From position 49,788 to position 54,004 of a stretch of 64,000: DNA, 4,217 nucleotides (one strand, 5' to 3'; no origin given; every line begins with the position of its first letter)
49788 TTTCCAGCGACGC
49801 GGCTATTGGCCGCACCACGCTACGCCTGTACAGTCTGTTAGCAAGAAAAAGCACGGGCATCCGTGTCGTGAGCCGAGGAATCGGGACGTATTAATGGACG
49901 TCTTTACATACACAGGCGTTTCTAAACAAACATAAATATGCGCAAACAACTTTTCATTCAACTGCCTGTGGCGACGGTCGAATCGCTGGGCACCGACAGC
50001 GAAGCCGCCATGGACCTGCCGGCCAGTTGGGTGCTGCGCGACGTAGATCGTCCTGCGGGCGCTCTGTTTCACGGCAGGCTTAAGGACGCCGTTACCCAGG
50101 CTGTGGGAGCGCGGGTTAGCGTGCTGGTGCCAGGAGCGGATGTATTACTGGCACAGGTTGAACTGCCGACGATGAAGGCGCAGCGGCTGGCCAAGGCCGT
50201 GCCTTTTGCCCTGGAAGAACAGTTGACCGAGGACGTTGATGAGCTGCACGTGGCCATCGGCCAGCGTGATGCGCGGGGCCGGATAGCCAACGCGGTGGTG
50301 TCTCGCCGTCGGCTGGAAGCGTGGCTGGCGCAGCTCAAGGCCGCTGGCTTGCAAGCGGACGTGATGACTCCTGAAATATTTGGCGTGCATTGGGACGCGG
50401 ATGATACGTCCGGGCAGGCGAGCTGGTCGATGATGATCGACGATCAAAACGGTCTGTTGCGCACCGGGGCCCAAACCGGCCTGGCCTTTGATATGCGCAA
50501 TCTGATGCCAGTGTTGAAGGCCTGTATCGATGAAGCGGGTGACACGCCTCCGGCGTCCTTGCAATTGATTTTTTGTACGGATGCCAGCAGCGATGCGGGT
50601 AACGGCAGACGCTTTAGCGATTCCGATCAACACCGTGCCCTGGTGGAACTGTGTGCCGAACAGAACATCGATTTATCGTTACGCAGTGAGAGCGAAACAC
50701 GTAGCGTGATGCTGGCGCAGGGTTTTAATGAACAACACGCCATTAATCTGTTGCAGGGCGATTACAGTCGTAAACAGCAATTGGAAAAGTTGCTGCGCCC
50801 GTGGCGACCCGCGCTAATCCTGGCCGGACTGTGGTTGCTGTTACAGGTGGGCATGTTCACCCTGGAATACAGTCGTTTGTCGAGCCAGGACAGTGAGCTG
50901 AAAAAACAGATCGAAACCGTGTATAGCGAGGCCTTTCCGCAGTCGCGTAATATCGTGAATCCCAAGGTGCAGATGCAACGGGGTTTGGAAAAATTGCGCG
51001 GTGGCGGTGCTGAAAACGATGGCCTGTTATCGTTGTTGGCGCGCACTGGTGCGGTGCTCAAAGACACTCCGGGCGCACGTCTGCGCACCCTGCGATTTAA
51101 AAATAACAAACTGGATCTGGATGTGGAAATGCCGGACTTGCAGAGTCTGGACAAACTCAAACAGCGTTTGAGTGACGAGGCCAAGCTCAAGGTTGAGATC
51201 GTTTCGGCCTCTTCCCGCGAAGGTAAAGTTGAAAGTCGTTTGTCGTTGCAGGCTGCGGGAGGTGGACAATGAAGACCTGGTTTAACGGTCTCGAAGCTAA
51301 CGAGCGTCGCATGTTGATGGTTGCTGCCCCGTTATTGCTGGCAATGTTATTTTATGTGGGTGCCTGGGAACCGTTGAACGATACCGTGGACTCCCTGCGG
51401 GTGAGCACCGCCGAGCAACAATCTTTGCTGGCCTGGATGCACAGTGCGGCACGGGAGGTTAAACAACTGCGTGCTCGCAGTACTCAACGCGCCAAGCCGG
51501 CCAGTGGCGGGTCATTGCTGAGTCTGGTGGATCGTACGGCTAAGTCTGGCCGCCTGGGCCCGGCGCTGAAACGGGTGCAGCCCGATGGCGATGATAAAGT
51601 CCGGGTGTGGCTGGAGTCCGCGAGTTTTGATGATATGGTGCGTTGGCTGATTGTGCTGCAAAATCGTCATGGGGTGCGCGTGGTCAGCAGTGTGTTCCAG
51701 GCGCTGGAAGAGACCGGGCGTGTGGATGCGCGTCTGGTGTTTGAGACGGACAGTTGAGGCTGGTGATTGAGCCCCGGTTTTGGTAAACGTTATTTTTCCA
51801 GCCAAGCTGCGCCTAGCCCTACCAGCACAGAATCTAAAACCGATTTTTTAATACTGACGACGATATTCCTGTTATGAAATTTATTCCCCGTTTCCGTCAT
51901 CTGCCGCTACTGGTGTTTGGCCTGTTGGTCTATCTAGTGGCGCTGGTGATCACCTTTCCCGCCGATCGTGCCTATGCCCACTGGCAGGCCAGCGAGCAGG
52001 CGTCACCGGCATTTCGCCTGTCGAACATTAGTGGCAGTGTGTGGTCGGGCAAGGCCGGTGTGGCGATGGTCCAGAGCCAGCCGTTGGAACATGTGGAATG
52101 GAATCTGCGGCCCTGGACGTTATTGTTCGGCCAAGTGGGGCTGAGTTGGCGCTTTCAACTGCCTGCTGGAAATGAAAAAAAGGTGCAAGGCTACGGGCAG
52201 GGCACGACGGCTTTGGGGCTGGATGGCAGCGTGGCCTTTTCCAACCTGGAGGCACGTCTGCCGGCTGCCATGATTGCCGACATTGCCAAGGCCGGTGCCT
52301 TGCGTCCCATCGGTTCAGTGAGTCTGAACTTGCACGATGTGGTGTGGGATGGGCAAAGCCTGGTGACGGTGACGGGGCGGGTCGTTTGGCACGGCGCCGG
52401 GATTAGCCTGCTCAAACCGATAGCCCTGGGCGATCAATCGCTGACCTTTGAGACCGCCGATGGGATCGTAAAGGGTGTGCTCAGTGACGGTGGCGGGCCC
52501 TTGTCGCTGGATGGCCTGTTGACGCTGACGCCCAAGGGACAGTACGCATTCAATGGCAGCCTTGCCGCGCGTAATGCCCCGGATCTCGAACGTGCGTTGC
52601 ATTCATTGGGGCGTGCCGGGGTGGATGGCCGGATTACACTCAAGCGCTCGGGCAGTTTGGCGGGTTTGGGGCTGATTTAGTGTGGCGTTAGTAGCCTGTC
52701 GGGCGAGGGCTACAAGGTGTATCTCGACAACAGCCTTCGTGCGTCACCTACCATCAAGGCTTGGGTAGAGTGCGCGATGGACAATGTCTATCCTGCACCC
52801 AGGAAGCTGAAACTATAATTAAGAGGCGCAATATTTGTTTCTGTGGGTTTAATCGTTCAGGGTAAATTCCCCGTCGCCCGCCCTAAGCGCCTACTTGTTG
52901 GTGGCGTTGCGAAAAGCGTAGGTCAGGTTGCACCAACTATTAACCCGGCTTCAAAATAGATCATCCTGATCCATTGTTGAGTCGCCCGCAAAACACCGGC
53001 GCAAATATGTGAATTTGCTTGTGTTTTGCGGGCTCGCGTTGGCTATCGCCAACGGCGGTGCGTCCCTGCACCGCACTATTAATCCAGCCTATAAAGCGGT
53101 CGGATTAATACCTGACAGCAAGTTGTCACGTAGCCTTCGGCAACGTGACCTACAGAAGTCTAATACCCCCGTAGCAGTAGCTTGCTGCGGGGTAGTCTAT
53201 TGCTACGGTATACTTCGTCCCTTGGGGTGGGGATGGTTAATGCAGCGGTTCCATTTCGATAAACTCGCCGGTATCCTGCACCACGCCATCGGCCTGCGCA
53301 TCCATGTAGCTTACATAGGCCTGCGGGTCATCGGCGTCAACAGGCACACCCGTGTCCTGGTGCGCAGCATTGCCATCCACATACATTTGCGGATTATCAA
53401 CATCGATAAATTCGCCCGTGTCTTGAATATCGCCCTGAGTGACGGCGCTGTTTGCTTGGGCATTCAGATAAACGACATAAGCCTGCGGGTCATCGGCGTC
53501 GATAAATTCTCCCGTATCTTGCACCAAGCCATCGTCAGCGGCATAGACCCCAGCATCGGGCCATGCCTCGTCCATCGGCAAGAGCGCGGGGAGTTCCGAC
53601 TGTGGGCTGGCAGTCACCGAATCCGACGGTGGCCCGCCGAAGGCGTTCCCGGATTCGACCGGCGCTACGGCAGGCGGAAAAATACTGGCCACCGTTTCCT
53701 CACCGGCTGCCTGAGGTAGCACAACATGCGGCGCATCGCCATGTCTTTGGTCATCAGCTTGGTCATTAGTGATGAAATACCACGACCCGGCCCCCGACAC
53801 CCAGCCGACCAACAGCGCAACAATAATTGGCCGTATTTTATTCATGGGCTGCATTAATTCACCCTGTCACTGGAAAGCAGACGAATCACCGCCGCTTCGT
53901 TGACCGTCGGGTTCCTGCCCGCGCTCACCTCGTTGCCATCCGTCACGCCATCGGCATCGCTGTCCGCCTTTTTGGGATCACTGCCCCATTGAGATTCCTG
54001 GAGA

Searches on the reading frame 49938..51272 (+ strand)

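Call 9: search_protein_families(library=pfam, proteins=[window:49938-51272:+], max_evalue=1)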
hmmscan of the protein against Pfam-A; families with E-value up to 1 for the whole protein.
window:49938-51272:+ (444 aa): 5 families
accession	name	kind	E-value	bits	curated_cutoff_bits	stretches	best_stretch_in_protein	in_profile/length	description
PF12693.12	GspL_C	-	9.5e-29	100.7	29.6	1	284-439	2-156/158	GspL periplasmic domain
PF05134.19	T2SSL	-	1.5e-27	96.9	25.5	1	49-278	38-230/231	Type II secretion system (T2SS), protein L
PF01287.26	eIF-5a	-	0.029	15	24.2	1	394-430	29-65/69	Eukaryotic elongation factor 5A hypusine, DNA-binding OB fold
PF15915.11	BAT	-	0.11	12.7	25.8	0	379-438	97-155/156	GAF and HTH_10 associated domain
PF25182.1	NonGDSL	-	0.29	10.9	80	1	59-123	27-85/220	Non-GDSL lipase-like family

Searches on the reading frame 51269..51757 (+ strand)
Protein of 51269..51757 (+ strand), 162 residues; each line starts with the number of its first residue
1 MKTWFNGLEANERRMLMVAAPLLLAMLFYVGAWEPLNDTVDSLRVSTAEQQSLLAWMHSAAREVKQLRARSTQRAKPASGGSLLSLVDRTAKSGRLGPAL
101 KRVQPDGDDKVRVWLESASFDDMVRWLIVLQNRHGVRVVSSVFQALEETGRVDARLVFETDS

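Call 9: search_protein_families(library=pfam, proteins=[window:51269-51757:+], max_evalue=1)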
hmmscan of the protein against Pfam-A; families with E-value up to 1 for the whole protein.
window:51269-51757:+ (162 aa): 2 families
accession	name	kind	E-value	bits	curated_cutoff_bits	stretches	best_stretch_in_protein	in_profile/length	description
PF04612.17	T2SSM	-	6.7e-37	127.6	27.8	1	2-158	5-156/160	Type II secretion system (T2SS), protein M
PF25583.1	WCX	-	0.2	12.5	23.9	1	100-128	21-50/76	WCX domain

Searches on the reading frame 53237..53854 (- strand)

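Call 9: search_protein_families(library=pfam, proteins=[window:53237-53854:-], max_evalue=1)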
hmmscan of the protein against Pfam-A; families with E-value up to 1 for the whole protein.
window:53237-53854:- (205 aa): 1 family
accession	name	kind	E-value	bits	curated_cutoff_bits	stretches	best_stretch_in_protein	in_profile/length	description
PF21540.3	Choline_bind_4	-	0.28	11.6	27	1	17-32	4-19/21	Choline-binding repeat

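Call 67: search_protein_families(library=pfam, proteins=[window:53237-53854:-], max_evalue=0.1)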
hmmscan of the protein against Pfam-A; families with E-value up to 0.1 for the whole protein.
window:53237-53854:- (205 aa): 0 families
